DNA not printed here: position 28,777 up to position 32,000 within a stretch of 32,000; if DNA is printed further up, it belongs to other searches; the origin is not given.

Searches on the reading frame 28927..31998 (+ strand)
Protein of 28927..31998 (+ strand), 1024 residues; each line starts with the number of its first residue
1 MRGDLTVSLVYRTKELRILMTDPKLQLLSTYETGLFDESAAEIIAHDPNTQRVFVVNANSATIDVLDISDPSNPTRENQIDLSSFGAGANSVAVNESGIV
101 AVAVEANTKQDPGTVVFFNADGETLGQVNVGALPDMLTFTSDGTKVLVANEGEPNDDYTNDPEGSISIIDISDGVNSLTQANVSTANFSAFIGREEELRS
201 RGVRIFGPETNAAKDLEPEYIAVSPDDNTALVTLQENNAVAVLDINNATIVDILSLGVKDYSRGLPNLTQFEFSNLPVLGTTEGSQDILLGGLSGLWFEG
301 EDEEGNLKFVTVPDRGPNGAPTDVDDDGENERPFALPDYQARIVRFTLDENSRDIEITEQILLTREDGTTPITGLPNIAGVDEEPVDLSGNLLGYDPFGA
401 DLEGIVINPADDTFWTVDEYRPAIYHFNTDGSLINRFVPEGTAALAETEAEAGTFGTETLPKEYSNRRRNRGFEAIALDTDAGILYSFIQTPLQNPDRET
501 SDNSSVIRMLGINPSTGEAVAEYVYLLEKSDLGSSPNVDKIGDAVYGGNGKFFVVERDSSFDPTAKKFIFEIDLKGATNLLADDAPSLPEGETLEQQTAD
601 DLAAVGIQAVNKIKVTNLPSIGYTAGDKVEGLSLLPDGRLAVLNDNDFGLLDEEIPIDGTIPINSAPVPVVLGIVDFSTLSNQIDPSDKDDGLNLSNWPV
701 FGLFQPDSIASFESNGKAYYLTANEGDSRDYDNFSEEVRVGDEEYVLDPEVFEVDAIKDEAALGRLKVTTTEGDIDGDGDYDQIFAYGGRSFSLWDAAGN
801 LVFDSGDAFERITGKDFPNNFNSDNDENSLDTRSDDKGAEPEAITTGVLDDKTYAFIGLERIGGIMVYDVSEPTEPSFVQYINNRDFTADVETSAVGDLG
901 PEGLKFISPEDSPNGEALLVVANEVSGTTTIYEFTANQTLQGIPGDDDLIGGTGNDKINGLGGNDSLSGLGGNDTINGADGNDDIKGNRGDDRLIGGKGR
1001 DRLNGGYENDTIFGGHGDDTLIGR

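Call 97: search_protein_families(library=pfam, max_evalue=0.001, proteins=[window:28927-31998:+])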
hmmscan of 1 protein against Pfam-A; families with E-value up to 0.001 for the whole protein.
window:28927-31998:+ (1024 aa): 3 families
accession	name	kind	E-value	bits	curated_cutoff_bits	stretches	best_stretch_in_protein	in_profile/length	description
PF22494.2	choice_anch_I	-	1.8e-143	479.3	32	2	671-933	227-488/489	Choice-of-anchor I domain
PF13449.12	Phytase-like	-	1e-44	154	27.6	1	291-648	4-284/284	Esterase-like activity of phytase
PF00353.25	HemolysinCabind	-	5.2e-13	49.1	23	3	969-1003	2-36/36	RTX calcium-binding nonapeptide repeat (4 copies)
